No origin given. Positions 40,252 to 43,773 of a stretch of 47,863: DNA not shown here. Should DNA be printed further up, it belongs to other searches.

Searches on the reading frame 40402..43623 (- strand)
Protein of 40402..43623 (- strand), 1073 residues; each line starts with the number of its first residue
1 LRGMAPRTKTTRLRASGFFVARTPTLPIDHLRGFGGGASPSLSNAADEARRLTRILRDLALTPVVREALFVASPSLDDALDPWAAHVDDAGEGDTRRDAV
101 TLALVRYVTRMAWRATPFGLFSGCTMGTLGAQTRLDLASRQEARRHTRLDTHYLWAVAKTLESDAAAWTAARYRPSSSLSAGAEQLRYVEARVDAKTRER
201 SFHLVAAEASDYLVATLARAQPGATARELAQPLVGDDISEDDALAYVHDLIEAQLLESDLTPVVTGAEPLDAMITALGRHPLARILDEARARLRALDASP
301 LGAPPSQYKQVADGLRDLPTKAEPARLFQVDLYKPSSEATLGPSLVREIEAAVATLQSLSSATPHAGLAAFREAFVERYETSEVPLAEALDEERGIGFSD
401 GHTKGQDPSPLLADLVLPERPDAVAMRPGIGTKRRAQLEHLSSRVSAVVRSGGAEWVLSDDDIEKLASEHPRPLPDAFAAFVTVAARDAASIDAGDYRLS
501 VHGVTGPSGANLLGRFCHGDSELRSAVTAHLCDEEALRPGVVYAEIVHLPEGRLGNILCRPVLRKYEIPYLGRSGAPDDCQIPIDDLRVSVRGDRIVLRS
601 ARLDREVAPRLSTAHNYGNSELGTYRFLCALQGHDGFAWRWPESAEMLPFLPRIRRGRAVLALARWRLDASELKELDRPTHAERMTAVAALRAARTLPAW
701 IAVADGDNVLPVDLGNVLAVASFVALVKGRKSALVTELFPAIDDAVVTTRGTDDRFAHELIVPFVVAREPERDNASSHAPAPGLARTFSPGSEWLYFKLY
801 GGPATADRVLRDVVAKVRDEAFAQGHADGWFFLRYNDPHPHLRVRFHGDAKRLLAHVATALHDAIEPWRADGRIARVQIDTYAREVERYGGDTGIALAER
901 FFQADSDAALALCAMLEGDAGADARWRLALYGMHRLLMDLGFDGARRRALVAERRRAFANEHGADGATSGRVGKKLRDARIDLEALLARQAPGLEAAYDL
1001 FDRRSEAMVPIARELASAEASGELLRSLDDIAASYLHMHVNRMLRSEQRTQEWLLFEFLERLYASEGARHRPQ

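Call 5: search_protein_families(library=pfam, proteins=[window:40402-43623:-], max_evalue=0.01)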
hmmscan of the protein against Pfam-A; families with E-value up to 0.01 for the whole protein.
window:40402-43623:- (1073 aa): 2 families
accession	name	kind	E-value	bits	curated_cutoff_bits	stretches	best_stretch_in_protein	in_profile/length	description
PF04738.18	Lant_dehydr_N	-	1.5e-149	499.6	28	1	63-720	3-646/649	Lantibiotic dehydratase, N terminus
PF14028.11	Lant_dehydr_C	-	1e-62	213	24.4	1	794-1063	1-255/255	Lantibiotic biosynthesis dehydratase C-term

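Call 9: find_homologous_proteins(query=window:40402-43614:-, max_evalue=1e-10)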
Query window:40402-43614:- (1070 aa): 1165 proteins with E <= 1e-10 among 8000 candidates; the best 120 are listed.
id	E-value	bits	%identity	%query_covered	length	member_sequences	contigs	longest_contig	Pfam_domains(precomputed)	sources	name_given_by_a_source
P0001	0.0e+0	2371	100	100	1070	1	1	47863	PF14028.12,PF04738.19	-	-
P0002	0.0e+0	1162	54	99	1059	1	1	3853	PF14028.12,PF04738.19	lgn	-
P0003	0.0e+0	1027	50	100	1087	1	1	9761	PF14028.12,PF04738.19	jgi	jgi:lantibiotic biosynthesis protein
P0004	0.0e+0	1024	50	99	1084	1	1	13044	PF14028.12,PF04738.19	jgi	jgi:thiopeptide-type bacteriocin biosynthesis protein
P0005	0.0e+0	1021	52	95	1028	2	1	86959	PF14028.12,PF04738.19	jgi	jgi:thiopeptide-type bacteriocin biosynthesis protein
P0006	0.0e+0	1018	51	99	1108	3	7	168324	PF14028.12,PF04738.19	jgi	jgi:thiopeptide-type bacteriocin biosynthesis protein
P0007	0.0e+0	1013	50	99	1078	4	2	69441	PF14028.12,PF04738.19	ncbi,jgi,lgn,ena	jgi:thiopeptide-type bacteriocin biosynthesis protein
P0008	2.3e-297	1007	54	89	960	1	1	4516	PF14028.12,PF04738.19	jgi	jgi:thiopeptide-type bacteriocin biosynthesis protein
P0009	2.4e-297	1007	51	100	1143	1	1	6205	PF14028.12,PF04738.19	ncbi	-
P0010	8.0e-291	986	51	99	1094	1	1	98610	PF14028.12,PF04738.19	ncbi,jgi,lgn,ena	jgi:thiopeptide-type bacteriocin biosynthesis protein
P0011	3.1e-290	984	50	100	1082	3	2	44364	PF14028.12,PF04738.19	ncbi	ncbi:MAG: lantibiotic dehydratase [Polyangiaceae bacterium]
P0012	3.3e-289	980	50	99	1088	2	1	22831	PF14028.12,PF04738.19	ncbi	-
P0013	2.7e-288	977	50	99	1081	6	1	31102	PF14028.12,PF04738.19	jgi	-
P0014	4.2e-286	970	49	100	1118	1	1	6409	PF14028.12,PF04738.19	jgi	jgi:thiopeptide-type bacteriocin biosynthesis protein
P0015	7.3e-286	969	48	99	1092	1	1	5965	PF14028.12,PF04738.19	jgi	jgi:thiopeptide-type bacteriocin biosynthesis protein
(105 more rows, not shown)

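Call 12: find_related_loci(query=A1, collection=genome_contigs, flank=10000)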
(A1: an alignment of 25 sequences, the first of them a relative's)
Query A1 (1070 aa) in genome_contigs; peptide patterns used: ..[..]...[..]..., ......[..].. (x = any residue, [..] = any of these).
598 stretches matched a pattern (row limit reached: there are more); 593 encode a relative of the query (tblastn E <= 1e-3); the best 80 are kept; 80 distinct loci.
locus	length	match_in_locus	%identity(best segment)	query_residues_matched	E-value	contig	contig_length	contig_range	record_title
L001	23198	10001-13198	50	2-1068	0e+0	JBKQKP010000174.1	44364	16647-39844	MAG: Polyangiaceae bacterium isolate CRr1A1B1C__bin_81 CRr1A1B1C_000000182785, whole genome shotgun sequence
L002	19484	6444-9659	47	1-1069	0e+0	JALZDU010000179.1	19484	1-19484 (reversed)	MAG: Actinomycetota bacterium isolate SDM bin8 SC8801-03_k127_1632141, whole genome shotgun sequence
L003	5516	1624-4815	47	12-1068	0e+0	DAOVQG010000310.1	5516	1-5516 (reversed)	MAG TPA_asm: Phycisphaerales bacterium isolate CSMAG_1569 CSMAG_1569_k141_210333_length_5516_cov_22.9051, whole genome s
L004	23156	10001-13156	46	13-1068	0e+0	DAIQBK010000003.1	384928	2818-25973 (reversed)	MAG TPA_asm: Myxococcaceae bacterium isolate CTOTU28159 NODE_3_length_384928_cov_16.084223, whole genome shotgun sequenc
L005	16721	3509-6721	47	1-1066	0e+0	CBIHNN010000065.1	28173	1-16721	MAG TPA_asm: uncultured Micromonosporaceae bacterium isolate SRR18156202_binner123_Refined_13 genome assembly, contig: E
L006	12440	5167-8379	47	1-1066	0e+0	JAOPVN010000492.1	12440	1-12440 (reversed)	MAG: Modestobacter sp. isolate RYN_149 scaffold_119287, whole genome shotgun sequence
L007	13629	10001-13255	45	7-1066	0e+0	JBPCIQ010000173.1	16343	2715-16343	MAG: Pyrinomonadaceae bacterium isolate TH_ant_mag_4 S1Ck127_3131591_flag_1_multi_9.0000_len_16343, whole genome shotgun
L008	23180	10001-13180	48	13-1062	0e+0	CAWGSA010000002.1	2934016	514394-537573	MAG: uncultured Acidobacteriota bacterium isolate MFD06085.bin.1.160 genome assembly, contig: contig_18397, whole genome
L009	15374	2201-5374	48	13-1066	0e+0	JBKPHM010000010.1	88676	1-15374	MAG: Actinomycetota bacterium isolate HAY_GB_MAG_00010 HAY_GB_000000075397, whole genome shotgun sequence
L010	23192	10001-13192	47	6-1066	0e+0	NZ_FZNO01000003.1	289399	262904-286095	Blastococcus mobilis strain DSM 44272, whole genome shotgun sequence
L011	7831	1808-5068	46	13-1068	0e+0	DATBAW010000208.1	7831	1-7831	MAG TPA_asm: Thermoanaerobaculia bacterium isolate SMAG_U5742 k141_3385032, whole genome shotgun sequence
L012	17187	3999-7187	47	13-1069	0e+0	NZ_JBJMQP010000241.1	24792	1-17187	MAG: Hyalangium sp. isolate H3_16_all_fractions_metab_25_68_0 k255_8287286, whole genome shotgun sequence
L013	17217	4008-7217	47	3-1068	0e+0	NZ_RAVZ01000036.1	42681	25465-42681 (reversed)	Corallococcus terminator strain CA054A NODE_36_42681_cov_26.4447, whole genome shotgun sequence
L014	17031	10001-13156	46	13-1063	0e+0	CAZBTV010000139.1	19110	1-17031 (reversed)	MAG TPA_asm: uncultured Steroidobacteraceae bacterium isolate SRP272529_co1_105 genome assembly, contig: NODE_4746_lengt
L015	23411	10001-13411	45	8-1068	0e+0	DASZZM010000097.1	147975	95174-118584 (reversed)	MAG TPA_asm: Thermoanaerobaculia bacterium isolate SMAG_U6236 k141_187064, whole genome shotgun sequence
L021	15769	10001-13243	45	1-1062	0e+0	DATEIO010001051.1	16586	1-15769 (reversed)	MAG TPA_asm: Thermoanaerobaculia bacterium isolate SMAG_U8840 k141_2116670, whole genome shotgun sequence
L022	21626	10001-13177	47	10-1062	0e+0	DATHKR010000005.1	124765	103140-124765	MAG TPA_asm: Kofleriaceae bacterium isolate SMAG_U12585 k141_205590, whole genome shotgun sequence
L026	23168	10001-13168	48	3-1068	0e+0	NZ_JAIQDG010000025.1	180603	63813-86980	Myxococcus sp. RHSTA-1-4 NODE_25_length_180603_cov_157.143841, whole genome shotgun sequence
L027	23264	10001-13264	44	15-1068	0e+0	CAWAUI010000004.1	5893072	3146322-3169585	MAG: Thermoanaerobaculaceae bacterium isolate MFD09730.bin.2.32 genome assembly, contig: contig_588, whole genome shotgu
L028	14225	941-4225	45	15-1068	0e+0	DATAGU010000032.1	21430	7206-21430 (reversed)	MAG TPA_asm: Polyangia bacterium isolate SMAG_U6837 k141_3945213, whole genome shotgun sequence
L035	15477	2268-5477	42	10-1070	0e+0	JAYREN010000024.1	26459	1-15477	MAG: Holophaga sp. isolate SH_SHASGE2bin.8 NODE_522_length_26459_cov_1.734999, whole genome shotgun sequence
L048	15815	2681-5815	45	13-1070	0e+0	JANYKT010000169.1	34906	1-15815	MAG: Deltaproteobacteria bacterium isolate GL140_5_metabinner_43_sub GL140_5_k141_1219015, whole genome shotgun sequence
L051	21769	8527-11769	46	10-1070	0e+0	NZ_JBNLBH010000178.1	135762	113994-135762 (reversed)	MAG: Haliangium sp. isolate C2.bin.32.orig k141_633865, whole genome shotgun sequence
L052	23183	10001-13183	45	15-1068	0e+0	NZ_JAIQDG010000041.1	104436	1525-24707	Myxococcus sp. RHSTA-1-4 NODE_41_length_104436_cov_157.924166, whole genome shotgun sequence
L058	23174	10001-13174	46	12-1067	0e+0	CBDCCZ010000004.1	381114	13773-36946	MAG: Kofleriaceae bacterium isolate caca1a31-1498-42b1-a768-ee45f3446b2d genome assembly, contig: contig_4, whole genome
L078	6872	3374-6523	43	10-1070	0e+0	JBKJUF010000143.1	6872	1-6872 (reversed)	MAG: Kofleriaceae bacterium isolate ant_bin.650 k117_6236453, whole genome shotgun sequence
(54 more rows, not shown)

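Call 15: search_protein_families(library=pfam, proteins=[L002:5155-6447:+, L001:13291-14490:+, L001:14492-17236:+, L002:10653-11177:+, L006:4206-5261:+, L015:16787-19849:+, L021:8201-8929:+, L021:6203-6928:+, L021:2423-3844:+, L022:7290-9173:+], max_evalue=0.001)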
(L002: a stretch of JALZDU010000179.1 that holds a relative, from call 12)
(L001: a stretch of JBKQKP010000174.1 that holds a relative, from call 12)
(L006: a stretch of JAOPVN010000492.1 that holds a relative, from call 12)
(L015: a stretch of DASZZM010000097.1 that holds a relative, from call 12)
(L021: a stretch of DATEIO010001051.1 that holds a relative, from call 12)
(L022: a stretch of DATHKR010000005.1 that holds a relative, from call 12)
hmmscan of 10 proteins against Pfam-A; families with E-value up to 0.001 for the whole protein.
L002:5155-6447:+ (430 aa): 1 family
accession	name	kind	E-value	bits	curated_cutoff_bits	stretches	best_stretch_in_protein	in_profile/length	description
PF05147.19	LANC_like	-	2.2e-33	115.7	23.2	1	43-418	3-350/350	Lanthionine synthetase C-like protein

L001:13291-14490:+ (399 aa): 4 families
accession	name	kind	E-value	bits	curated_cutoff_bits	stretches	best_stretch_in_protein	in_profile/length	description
PF13437.12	HlyD_3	-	8.6e-14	52.6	22.2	1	249-343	2-94/106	HlyD family secretion protein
PF16576.10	HlyD_D23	-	5.5e-09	36.1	30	1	167-340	25-201/214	Barrel-sandwich domain of CusB or HlyD membrane-fusion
PF00364.28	Biotin_lipoyl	-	2.5e-05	24.4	22.1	1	52-91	34-73/73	Biotin-requiring enzyme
PF13533.13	Biotin_lipoyl_2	-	8.8e-05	22.7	29.8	1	63-92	3-32/32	Biotin-lipoyl like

L001:14492-17236:+ (914 aa): 4 families
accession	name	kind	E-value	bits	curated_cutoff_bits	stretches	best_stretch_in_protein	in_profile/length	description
PF00005.33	ABC_tran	-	2.5e-21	77.1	25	1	657-803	2-136/137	ABC transporter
PF03412.21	Peptidase_C39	-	7.1e-21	74.9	22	1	12-130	5-118/133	Peptidase C39 family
PF00664.28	ABC_membrane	-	2.6e-05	24.5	28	1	333-553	15-239/274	ABC transporter transmembrane region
PF13304.12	AAA_21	-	0.00087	19.9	27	0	792-834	257-300/304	AAA domain, putative AbiEii toxin, Type IV TA system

L002:10653-11177:+ (174 aa): 0 families

L006:4206-5261:+ (351 aa): 0 families

L015:16787-19849:+ (1020 aa): 1 family
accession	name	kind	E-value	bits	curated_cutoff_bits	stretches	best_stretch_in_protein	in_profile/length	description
PF01103.29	Omp85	-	0.00037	20.5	24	0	900-982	193-289/325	Omp85 superfamily domain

L021:8201-8929:+ (242 aa): 0 families

L021:6203-6928:+ (241 aa): 0 families

L021:2423-3844:+ (473 aa): 0 families

L022:7290-9173:+ (627 aa): 0 families

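Call 17: find_encoding_contigs(protein=P0002, flank=10000, max_places=3)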
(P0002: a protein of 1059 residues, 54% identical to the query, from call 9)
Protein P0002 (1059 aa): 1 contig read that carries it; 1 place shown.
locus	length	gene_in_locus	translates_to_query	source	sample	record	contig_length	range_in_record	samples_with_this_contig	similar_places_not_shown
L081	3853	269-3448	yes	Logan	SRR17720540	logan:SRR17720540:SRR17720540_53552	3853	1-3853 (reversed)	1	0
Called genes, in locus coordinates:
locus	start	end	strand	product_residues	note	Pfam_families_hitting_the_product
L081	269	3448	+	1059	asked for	PF04738:Lant_dehydr_N, PF14028:Lant_dehydr_C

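Call 18: find_encoding_contigs(protein=P0008, flank=10000, max_places=3)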
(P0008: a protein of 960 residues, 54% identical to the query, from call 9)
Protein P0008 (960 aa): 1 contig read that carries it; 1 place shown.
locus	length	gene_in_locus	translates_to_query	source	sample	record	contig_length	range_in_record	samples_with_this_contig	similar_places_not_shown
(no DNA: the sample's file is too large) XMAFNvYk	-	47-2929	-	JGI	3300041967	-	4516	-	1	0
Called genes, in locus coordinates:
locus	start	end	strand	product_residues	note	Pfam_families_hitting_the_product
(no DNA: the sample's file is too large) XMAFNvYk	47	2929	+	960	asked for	PF04738:Lant_dehydr_N, PF14028:Lant_dehydr_C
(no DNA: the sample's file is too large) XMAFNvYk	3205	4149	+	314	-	-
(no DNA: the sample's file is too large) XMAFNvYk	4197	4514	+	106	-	?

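Call 19: find_encoding_contigs(protein=P0005, flank=10000, max_places=3)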
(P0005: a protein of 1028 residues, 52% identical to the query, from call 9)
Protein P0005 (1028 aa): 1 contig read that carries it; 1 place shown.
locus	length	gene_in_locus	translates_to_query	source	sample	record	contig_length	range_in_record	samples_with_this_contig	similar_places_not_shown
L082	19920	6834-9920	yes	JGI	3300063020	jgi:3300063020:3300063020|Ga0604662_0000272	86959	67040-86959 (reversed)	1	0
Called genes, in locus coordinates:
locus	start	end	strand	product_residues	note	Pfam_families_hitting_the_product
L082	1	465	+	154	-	?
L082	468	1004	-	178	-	-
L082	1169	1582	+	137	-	-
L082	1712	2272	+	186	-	PF02462:Opacity (faint)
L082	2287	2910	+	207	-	PF13505:OMP_b-brl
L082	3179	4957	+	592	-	PF05960:DUF885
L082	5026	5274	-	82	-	-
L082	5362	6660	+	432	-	PF05147:LANC_like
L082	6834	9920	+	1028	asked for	PF04738:Lant_dehydr_N, PF14028:Lant_dehydr_C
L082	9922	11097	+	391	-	PF25917:BSH_RND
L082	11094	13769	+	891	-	PF03412:Peptidase_C39, PF00005:ABC_tran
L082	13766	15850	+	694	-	PF00005:ABC_tran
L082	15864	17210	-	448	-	PF07470:Glyco_hydro_88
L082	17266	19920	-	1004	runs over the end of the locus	PF07715:Plug, PF00593:TonB_dep_Rec_b-barrel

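Call 21: find_related_loci(query=window:40402-43614:-, collection=metagenome_contigs, flank=10000)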
Query window:40402-43614:- (1070 aa) in metagenome_contigs; peptide patterns used: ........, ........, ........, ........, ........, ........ (x = any residue, [..] = any of these).
76 stretches matched a pattern; 11 encode a relative of the query (tblastn E <= 1e-3); 11 distinct loci.
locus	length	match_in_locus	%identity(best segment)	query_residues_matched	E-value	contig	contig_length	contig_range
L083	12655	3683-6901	44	3-1068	0e+0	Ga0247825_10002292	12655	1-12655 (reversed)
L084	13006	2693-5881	43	15-1068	0e+0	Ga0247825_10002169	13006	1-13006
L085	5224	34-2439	46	279-1068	0e+0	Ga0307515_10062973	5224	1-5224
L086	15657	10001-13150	38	16-1068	7e-159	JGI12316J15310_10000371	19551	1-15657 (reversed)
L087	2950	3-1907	45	441-1066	2e-163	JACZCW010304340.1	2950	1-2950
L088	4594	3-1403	47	588-1060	6e-105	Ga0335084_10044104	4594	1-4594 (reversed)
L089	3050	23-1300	45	633-1068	2e-87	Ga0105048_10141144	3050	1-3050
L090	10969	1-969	35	756-1066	3e-47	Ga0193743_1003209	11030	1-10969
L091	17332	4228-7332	33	10-1066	1e-110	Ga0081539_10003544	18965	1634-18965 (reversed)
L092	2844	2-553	46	886-1066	2e-28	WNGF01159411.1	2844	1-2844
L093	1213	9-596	40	871-1068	5e-28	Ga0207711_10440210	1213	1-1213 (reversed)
